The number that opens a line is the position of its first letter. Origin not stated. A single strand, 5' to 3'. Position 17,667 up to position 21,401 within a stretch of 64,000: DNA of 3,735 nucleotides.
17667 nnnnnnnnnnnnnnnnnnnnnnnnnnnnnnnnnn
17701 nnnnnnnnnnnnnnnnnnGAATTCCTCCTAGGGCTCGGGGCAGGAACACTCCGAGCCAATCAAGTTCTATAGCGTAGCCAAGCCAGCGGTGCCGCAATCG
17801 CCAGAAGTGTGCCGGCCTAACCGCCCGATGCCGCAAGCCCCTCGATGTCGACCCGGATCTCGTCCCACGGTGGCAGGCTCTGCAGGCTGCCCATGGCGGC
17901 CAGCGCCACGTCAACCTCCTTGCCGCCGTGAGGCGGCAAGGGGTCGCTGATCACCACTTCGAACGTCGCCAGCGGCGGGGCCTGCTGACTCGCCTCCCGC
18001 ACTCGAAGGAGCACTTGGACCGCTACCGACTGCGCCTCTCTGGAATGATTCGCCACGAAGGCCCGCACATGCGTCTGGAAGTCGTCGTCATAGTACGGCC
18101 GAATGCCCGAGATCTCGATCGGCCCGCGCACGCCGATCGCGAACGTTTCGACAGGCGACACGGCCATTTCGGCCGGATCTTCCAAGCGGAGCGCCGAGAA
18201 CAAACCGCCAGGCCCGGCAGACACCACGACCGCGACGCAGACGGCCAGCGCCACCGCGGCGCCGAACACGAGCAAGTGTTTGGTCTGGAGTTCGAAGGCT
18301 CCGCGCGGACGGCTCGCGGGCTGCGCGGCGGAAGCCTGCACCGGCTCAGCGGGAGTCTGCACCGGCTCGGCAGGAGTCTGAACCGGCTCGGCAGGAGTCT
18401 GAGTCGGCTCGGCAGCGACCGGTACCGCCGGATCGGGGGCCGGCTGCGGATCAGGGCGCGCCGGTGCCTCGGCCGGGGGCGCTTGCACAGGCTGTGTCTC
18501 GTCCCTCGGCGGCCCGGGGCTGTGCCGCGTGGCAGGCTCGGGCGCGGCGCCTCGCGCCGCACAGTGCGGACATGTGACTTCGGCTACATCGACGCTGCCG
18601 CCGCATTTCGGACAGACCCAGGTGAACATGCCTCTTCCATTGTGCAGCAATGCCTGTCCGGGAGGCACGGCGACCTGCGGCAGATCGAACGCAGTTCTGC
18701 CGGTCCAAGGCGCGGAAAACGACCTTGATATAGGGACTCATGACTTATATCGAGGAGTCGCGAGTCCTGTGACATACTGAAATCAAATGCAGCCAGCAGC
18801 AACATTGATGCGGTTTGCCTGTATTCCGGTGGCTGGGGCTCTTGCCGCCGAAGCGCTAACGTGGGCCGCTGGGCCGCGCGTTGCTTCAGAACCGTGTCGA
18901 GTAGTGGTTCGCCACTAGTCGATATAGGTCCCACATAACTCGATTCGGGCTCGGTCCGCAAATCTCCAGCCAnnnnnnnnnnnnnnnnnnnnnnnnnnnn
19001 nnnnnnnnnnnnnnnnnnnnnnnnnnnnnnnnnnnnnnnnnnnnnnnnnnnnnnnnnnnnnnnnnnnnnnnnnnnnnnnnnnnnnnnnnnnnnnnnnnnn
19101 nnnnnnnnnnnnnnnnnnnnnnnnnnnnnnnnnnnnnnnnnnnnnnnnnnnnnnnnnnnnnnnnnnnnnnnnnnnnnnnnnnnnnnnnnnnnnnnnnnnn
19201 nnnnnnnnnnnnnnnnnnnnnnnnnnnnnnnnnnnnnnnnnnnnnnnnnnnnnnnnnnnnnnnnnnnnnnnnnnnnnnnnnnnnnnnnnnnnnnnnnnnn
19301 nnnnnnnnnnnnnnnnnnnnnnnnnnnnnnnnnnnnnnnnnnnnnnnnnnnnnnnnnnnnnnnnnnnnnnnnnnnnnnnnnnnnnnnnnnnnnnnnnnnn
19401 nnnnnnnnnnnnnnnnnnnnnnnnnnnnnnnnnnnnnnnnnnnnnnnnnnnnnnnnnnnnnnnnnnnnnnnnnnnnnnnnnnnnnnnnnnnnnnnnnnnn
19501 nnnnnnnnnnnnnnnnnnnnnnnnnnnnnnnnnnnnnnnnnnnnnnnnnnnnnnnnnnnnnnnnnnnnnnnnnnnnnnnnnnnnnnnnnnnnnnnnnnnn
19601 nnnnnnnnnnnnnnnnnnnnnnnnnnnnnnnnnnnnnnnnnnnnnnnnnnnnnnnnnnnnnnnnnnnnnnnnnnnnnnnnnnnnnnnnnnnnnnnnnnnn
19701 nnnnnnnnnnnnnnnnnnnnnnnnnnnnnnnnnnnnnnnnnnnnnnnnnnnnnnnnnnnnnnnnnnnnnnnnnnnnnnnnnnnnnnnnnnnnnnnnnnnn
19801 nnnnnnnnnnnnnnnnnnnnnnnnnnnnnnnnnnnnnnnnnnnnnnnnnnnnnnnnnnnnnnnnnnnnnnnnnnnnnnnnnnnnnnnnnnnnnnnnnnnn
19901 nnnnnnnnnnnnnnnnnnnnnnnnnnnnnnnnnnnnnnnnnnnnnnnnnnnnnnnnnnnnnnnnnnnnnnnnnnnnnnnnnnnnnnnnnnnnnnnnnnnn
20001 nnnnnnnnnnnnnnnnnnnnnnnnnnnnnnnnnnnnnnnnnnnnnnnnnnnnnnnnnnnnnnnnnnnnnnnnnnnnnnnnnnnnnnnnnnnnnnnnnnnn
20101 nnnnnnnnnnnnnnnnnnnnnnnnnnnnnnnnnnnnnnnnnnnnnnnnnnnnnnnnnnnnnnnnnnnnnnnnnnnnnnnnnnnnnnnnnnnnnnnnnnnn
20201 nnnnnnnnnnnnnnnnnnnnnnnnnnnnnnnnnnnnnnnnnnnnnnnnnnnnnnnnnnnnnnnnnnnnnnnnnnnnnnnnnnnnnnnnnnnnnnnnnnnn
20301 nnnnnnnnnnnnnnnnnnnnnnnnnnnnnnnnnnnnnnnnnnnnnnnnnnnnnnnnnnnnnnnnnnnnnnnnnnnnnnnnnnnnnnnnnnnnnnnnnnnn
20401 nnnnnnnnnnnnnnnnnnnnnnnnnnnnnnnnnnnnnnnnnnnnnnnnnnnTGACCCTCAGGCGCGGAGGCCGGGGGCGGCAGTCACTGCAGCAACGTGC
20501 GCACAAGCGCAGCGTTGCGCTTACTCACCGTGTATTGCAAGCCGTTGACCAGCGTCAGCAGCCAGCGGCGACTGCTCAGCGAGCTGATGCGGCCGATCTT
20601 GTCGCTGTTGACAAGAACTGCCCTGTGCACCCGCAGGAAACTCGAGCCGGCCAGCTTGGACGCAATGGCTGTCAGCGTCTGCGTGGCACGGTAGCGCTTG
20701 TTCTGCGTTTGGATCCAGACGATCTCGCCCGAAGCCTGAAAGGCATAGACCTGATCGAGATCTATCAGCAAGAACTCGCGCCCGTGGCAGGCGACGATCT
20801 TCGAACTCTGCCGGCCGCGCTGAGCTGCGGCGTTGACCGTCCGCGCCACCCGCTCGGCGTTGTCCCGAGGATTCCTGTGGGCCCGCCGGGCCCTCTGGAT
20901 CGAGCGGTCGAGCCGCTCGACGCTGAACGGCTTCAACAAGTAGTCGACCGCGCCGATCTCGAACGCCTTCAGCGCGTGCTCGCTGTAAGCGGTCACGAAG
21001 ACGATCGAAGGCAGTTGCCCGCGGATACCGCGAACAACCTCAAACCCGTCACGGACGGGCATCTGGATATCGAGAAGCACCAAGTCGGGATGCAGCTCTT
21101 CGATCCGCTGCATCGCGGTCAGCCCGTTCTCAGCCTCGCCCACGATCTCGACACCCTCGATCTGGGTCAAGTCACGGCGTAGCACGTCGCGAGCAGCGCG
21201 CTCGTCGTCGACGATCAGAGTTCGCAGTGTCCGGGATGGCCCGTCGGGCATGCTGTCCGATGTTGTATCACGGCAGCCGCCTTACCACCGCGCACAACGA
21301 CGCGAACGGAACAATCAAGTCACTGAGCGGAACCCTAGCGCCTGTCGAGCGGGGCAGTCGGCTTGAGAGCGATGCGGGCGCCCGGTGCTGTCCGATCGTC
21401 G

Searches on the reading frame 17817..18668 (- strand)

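Call 4: search_protein_families(library=pfam, proteins=[window:17817-18668:-], max_evalue=0.1)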
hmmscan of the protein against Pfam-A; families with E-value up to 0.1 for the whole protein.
window:17817-18668:- (283 aa): 4 families
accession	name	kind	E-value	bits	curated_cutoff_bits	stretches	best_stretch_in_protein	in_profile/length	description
PF22747.2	Zn_ribbon_DUF2089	-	0.0052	17.3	27.6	1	19-37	1-19/32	DUF2089 zinc ribbon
PF13248.11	Zn_ribbon_3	-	0.0054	16.6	27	1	18-36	4-22/26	zinc-ribbon domain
PF00684.25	DnaJ_CXXCXGXG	-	0.049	14.3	32.7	1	14-39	39-64/65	DnaJ central domain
PF12773.13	DZR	-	0.053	14.1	27.3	1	18-36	26-44/45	Double zinc ribbon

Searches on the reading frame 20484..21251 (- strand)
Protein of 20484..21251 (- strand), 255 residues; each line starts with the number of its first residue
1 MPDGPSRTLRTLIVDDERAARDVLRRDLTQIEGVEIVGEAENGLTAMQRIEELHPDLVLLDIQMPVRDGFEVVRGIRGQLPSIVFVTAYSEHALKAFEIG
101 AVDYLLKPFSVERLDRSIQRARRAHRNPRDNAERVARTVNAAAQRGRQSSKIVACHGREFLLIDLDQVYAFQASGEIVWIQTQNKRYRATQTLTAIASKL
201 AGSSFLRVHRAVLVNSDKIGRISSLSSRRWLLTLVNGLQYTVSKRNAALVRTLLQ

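Call 4: search_protein_families(library=pfam, proteins=[window:20484-21251:-], max_evalue=0.1)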
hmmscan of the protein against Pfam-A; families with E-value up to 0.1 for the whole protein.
window:20484-21251:- (255 aa): 3 families
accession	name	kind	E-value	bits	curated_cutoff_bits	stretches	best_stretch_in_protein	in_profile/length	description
PF00072.30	Response_reg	-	1.8e-25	89.7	30.2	1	12-118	2-110/111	Response regulator receiver domain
PF04397.21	LytTR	-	2.7e-19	69.6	22.6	1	160-254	3-97/98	LytTr DNA-binding domain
PF03477.21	ATP-cone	-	0.047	14.7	25.8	0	107-146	11-49/88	ATP cone domain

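Call 6: search_protein_families(library=ncbifam, proteins=[window:20484-21251:-], max_evalue=0.1)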
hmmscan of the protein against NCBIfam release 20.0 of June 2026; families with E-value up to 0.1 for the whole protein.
window:20484-21251:- (255 aa): 102 families (the best 25 are shown)
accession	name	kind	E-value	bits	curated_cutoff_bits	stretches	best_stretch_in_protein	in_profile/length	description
NF008677.0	PRK11697.1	equivalog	2e-46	158.3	246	1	9-252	2-233/238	two-component system response regulator BtsR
NF010684.1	PRK14084.1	equivalog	4e-38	131.6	375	1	9-244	1-242/254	response regulator transcription factor LytR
NF001965.0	PRK00742.1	subfamily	2.9e-22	79.4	293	1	8-129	3-135/357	chemotaxis-specific protein-glutamate methyltransferase CheB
NF009206.0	PRK12555.1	subfamily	7.9e-21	74.4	342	1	10-154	2-157/340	chemotaxis-specific protein-glutamate methyltransferase CheB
NF040534.1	resp_reg_YycF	equivalog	1.3e-20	73.6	340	1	11-139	3-133/231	response regulator YycF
NF008469.0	PRK11361.1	equivalog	2.5e-20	72.6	714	1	10-140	6-137/461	acetoacetate metabolism transcriptional regulator AtoC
NF045944.1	ResRegRpaBCyano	equivalog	1e-19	70.8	330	1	12-128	1-119/229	response regulator transcription factor RpaB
TIGR02875.1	spore_0_A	equivalog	3.2e-19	69.2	200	1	9-144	3-141/262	sporulation transcription factor Spo0A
NF040689.1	MtrAB_MtrA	equivalog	3e-17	62.7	300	1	12-162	2-154/219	MtrAB system response regulator MtrA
TIGR01818.1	ntrC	equivalog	4.1e-17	62.1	558.6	1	12-134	2-126/463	nitrogen regulation protein NR(I)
NF041367.1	CheY_Halo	equivalog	7.8e-17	61.7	200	1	12-116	2-108/114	chemotaxis protein CheY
TIGR02154.1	PhoB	equivalog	1e-16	61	296.2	1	10-163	4-163/226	phosphate regulon transcriptional regulator PhoB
NF007935.0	PRK10651.1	equivalog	1.4e-16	60.3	250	1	10-123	8-125/216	two-component system response regulator NarL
TIGR01387.1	cztR_silR_copR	subfamily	2.4e-16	60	279.2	1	12-165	2-158/218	heavy metal response regulator transcription factor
NF008296.0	PRK11083.1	equivalog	4.2e-16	59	273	1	10-192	5-196/228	two-component system response regulator CreB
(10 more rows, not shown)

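Call 75: search_protein_families(library=padloc, proteins=[window:20484-21251:-], max_evalue=0.001)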
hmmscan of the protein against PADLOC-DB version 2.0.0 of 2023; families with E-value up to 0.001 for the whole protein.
window:20484-21251:- (255 aa): 2 families
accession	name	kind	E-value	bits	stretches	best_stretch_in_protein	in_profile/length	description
PDLC04725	PDC-M60B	-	4.5e-05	21.3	1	9-79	4-74/158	-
PDLC00405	SduA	-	8.9e-05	20.1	1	10-70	8-66/323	DUF4263 domain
